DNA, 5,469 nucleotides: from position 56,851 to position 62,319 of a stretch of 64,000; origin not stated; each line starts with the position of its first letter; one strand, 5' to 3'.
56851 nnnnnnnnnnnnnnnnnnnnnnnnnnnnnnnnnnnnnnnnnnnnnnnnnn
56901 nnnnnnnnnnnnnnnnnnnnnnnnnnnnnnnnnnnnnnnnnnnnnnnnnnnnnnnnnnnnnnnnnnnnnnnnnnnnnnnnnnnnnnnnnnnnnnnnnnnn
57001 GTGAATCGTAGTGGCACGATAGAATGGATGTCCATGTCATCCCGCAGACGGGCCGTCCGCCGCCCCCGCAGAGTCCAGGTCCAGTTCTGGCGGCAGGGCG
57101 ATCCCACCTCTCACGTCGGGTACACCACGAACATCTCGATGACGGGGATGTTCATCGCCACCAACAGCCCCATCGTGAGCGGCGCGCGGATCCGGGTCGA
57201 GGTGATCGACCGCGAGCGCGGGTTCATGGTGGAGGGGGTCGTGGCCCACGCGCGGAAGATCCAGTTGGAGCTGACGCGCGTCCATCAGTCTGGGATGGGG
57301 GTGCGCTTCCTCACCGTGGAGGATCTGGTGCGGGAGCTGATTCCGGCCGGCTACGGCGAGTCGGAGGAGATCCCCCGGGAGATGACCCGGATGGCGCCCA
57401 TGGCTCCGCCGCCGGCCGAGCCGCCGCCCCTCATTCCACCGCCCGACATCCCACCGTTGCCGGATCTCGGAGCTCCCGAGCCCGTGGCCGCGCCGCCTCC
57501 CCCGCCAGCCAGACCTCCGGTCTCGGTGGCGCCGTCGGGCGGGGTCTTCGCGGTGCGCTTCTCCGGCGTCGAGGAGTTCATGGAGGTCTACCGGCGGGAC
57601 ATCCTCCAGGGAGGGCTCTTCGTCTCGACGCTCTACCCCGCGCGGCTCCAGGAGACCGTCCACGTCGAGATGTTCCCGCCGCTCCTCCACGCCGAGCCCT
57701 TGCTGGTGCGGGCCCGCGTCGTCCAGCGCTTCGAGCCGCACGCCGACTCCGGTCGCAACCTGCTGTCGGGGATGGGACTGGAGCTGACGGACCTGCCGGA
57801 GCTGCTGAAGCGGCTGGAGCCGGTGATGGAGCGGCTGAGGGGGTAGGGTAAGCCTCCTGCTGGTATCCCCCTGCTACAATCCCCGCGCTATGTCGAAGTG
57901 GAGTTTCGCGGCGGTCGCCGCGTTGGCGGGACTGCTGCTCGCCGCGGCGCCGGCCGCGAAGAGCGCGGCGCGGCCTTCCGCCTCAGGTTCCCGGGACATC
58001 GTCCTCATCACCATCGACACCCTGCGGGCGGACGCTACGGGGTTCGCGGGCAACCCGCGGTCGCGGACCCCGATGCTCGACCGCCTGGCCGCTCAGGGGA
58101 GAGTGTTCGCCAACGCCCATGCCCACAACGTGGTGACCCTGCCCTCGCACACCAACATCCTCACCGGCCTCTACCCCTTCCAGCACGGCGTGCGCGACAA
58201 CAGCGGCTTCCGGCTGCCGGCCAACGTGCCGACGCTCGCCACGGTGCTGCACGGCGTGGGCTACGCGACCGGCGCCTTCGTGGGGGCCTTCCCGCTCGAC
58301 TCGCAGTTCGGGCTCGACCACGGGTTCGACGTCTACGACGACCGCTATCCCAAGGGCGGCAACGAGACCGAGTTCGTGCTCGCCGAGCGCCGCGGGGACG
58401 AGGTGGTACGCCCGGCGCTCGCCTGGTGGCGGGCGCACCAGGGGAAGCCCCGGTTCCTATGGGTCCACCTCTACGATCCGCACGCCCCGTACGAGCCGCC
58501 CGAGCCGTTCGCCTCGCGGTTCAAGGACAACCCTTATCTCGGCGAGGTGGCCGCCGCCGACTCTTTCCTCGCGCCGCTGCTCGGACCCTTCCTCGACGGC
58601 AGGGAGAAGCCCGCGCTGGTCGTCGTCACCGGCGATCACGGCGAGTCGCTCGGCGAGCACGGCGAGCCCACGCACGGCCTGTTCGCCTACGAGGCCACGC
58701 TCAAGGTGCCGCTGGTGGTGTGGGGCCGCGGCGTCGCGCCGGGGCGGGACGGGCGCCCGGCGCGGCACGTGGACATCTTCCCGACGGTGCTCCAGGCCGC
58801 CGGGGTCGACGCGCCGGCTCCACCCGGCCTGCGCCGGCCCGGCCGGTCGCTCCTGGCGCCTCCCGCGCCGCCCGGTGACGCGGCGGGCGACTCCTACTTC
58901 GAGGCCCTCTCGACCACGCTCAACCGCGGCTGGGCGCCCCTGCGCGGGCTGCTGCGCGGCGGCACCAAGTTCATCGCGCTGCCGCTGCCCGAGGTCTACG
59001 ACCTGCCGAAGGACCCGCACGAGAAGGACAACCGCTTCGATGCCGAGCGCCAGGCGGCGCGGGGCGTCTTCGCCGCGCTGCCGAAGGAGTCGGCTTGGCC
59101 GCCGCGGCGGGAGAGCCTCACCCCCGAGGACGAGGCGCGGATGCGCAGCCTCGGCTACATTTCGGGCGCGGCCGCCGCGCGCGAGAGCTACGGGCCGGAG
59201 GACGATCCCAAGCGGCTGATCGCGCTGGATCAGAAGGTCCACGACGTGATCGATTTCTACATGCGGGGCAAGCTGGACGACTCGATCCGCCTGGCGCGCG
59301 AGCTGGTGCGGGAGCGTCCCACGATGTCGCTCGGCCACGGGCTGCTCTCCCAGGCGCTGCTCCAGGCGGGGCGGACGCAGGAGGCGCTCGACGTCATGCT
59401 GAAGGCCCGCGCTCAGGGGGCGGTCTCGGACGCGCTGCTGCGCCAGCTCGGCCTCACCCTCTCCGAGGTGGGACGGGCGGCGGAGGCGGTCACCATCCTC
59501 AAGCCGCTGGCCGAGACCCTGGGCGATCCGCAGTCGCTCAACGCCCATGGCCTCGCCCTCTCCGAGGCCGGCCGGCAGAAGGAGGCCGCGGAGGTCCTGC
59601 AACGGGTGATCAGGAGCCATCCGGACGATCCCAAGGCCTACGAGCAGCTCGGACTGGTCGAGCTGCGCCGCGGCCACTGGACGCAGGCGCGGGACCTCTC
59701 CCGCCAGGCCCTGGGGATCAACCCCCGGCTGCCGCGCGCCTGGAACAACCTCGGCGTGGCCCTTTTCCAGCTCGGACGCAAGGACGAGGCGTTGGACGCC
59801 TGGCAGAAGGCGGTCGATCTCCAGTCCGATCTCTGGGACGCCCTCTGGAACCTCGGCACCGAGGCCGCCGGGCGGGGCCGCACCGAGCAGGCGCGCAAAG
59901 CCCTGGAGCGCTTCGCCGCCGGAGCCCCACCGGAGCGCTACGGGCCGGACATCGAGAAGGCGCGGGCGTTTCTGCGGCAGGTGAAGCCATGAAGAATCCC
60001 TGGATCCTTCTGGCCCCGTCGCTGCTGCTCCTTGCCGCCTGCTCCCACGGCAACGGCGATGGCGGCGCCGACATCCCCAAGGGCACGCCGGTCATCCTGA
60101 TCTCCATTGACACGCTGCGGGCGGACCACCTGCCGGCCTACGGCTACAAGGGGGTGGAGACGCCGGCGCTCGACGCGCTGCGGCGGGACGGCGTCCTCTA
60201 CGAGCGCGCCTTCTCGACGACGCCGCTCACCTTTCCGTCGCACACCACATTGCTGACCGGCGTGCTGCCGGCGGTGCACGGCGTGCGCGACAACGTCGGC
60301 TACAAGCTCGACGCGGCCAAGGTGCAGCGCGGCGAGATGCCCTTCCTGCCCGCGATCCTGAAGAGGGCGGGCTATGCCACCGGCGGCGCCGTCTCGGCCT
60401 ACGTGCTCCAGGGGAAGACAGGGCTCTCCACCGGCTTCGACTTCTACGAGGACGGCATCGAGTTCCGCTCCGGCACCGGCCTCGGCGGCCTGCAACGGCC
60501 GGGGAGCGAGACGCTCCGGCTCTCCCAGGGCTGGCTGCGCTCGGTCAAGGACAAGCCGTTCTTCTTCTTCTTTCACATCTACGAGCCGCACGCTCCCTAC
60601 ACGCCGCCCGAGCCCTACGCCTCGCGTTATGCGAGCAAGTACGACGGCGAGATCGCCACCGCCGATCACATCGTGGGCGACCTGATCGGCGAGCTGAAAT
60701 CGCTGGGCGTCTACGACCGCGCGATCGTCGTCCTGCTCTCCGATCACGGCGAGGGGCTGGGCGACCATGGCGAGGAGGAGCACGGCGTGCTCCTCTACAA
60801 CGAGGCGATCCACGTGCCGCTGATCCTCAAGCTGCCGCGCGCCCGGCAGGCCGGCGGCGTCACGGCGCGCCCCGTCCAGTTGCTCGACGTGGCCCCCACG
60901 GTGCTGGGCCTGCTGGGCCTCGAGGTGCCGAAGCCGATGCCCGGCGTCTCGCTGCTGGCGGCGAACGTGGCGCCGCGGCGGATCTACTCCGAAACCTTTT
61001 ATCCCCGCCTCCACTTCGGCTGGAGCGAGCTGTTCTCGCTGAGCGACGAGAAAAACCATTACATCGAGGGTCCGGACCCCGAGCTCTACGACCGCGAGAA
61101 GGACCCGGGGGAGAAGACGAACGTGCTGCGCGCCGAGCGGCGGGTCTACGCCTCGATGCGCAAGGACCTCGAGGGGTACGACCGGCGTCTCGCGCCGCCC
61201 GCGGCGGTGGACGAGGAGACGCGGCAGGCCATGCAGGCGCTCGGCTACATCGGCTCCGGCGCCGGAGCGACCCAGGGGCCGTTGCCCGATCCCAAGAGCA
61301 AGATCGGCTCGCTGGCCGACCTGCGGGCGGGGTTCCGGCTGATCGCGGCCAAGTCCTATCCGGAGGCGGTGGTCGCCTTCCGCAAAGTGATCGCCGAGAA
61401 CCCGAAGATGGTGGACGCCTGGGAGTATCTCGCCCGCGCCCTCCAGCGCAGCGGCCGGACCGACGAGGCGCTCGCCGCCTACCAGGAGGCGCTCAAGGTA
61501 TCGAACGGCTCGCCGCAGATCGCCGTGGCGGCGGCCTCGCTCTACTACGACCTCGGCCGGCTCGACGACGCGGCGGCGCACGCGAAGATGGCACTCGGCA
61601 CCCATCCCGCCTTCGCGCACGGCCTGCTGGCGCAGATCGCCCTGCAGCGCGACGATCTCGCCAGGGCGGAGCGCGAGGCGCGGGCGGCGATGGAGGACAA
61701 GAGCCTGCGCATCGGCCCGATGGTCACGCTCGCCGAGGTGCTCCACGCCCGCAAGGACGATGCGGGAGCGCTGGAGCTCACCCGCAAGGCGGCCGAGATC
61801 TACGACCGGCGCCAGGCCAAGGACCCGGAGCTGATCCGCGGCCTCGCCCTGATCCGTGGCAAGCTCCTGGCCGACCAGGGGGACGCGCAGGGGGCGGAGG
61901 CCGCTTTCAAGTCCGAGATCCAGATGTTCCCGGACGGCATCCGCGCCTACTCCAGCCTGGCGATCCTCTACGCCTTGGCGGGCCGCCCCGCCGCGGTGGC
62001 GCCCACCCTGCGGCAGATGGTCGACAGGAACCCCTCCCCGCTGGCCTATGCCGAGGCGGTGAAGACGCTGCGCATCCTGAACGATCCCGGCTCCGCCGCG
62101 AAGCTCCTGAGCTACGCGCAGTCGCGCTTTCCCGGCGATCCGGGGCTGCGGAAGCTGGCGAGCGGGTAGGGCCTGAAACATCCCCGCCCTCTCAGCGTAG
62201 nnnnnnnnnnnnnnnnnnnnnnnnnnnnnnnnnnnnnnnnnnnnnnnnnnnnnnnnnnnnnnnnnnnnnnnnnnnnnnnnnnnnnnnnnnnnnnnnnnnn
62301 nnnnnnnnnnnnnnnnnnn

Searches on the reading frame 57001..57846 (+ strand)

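Call 64: search_protein_families(library=pfam, proteins=[window:57001-57846:+], max_evalue=0.01)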
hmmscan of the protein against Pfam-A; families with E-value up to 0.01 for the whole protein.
window:57001-57846:+ (281 aa): 1 family
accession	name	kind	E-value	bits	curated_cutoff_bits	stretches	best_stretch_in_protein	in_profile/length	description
PF07238.19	PilZ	-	2.4e-12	47.5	22.5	1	15-112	2-94/102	PilZ domain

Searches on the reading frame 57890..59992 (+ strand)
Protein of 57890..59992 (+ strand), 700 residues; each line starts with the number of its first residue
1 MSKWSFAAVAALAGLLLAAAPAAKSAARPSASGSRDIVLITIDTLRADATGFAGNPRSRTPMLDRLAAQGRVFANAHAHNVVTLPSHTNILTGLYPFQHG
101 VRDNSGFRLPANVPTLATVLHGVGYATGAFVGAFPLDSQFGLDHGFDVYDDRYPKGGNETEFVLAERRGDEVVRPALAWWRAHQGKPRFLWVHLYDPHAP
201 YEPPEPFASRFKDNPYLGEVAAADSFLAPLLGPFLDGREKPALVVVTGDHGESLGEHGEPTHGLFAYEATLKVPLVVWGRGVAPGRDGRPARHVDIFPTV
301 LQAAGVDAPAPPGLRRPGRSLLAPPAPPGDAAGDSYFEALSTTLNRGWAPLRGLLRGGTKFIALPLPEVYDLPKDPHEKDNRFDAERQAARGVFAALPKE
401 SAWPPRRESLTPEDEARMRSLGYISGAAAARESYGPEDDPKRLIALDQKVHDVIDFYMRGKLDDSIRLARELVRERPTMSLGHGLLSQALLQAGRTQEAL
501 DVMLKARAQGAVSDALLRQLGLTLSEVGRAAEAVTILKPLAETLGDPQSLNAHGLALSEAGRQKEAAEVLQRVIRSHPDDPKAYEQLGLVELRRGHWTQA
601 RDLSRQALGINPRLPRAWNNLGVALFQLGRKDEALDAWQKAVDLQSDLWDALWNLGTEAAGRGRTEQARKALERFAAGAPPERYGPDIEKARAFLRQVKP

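Call 64: search_protein_families(library=pfam, proteins=[window:57890-59992:+], max_evalue=0.01)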
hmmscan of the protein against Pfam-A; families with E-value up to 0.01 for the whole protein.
window:57890-59992:+ (700 aa): 23 families
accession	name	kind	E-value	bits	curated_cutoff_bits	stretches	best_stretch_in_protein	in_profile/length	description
PF00884.28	Sulfatase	-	7.3e-41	140.9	25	1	36-306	2-301/301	Sulfatase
PF07719.23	TPR_2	-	1.3e-20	72.2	27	1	615-646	1-32/34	Tetratricopeptide repeat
PF13432.12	TPR_16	-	1.6e-19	70.4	32.7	3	587-643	3-59/65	Tetratricopeptide repeat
PF13414.12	TPR_11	-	3.9e-17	62.1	26.8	3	624-656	3-35/42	TPR repeat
PF13428.12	TPR_14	-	1.5e-13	50.4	23.5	2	552-588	6-42/44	Tetratricopeptide repeat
PF00515.34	TPR_1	-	4e-13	49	27.8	1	615-647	1-33/34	Tetratricopeptide repeat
PF13424.12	TPR_12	-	9e-13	48.7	30.1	1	616-674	4-70/77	Tetratricopeptide repeat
PF13181.12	TPR_8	-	1.2e-12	47.4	25.7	1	616-647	2-33/34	Tetratricopeptide repeat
PF13431.12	TPR_17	-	2.5e-12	46.5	24.4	0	606-635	4-33/34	Tetratricopeptide repeat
PF13174.12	TPR_6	-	1.5e-11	44.6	26.3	0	554-579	7-32/33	Tetratricopeptide repeat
PF14559.12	TPR_19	-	5.9e-11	43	25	2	592-637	2-47/68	Tetratricopeptide repeat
PF13371.12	TPR_9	-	1.6e-10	41.3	35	2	563-601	11-49/73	Tetratricopeptide repeat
PF12895.13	ANAPC3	-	2.2e-09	37.9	27.2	1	562-640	4-81/82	Anaphase-promoting complex, cyclosome, subunit 3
PF03704.23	BTAD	-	1e-08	36.1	22.1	1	582-643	63-124/146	Bacterial transcriptional activator domain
PF13374.12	TPR_10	-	3.3e-08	33.7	27.5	1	619-644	6-31/42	Tetratricopeptide repeat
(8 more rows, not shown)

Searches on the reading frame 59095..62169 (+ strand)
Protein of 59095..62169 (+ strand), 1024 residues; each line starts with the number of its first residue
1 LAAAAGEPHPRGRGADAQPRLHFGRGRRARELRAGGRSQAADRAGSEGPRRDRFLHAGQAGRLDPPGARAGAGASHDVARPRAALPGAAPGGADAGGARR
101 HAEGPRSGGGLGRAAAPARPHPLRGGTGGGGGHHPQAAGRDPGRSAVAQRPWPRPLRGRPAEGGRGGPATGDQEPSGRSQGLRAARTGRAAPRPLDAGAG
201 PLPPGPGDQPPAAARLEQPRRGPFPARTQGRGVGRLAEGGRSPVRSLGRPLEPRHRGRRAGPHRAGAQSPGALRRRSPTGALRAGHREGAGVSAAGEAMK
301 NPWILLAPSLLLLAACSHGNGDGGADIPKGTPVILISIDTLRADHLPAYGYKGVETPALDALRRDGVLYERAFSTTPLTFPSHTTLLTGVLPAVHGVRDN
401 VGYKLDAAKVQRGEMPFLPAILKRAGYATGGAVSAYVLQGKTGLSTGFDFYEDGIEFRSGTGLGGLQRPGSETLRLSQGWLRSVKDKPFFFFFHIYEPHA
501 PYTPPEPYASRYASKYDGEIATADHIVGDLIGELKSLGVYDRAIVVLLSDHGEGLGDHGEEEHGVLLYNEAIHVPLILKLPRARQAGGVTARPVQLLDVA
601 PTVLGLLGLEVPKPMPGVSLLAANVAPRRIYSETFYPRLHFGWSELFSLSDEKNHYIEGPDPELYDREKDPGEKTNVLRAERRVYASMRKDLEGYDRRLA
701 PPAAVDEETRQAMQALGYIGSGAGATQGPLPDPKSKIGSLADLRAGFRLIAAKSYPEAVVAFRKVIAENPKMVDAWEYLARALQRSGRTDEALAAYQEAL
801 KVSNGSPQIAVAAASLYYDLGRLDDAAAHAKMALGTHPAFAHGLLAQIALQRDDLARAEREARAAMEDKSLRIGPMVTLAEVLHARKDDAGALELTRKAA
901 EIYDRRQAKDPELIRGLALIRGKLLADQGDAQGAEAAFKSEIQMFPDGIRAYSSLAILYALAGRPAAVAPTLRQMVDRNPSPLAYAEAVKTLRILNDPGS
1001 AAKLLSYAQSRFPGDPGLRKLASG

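Call 64: search_protein_families(library=pfam, proteins=[window:59095-62169:+], max_evalue=0.01)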
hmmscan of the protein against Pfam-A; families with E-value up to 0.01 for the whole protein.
window:59095-62169:+ (1024 aa): 17 families
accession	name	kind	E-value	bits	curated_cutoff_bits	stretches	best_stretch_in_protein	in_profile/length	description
PF00884.28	Sulfatase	-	4.4e-44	151.4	25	1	333-608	3-300/301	Sulfatase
PF14559.12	TPR_19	-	1.7e-16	60.7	25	3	749-794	1-46/68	Tetratricopeptide repeat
PF01663.27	Phosphodiest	-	2.4e-16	60.7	23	1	333-403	1-68/342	Type I phosphodiesterase / nucleotide pyrophosphatase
PF07719.23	TPR_2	-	1.9e-12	46.7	27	1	774-802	2-30/34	Tetratricopeptide repeat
PF13432.12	TPR_16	-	3e-12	47.2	32.7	2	751-805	9-63/65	Tetratricopeptide repeat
PF16347.10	SGSH_C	-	9.3e-12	45.8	29.3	1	566-692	10-148/154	N-sulphoglucosamine sulphohydrolase, C-terminal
PF13428.12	TPR_14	-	1.3e-11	44.4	23.5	1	774-815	2-43/44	Tetratricopeptide repeat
PF00515.34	TPR_1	-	5.3e-08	32.8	27.8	1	774-802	2-30/34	Tetratricopeptide repeat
PF13431.12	TPR_17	-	2.6e-07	30.8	24.4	1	761-793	1-33/34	Tetratricopeptide repeat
PF13424.12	TPR_12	-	3.4e-06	27.6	30.1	2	775-834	5-72/77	Tetratricopeptide repeat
PF12895.13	ANAPC3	-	3.7e-06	27.6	27.2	1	753-830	3-79/82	Anaphase-promoting complex, cyclosome, subunit 3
PF13414.12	TPR_11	-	4.2e-06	26.8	26.8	1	786-821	7-42/42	TPR repeat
PF03704.23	BTAD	-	0.00017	22.4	22.1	1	756-802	79-125/146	Bacterial transcriptional activator domain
PF13371.12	TPR_9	-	0.0028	18.1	35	0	748-814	4-70/73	Tetratricopeptide repeat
PF13176.12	TPR_7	-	0.0047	17.4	27.9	0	779-802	5-30/36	Tetratricopeptide repeat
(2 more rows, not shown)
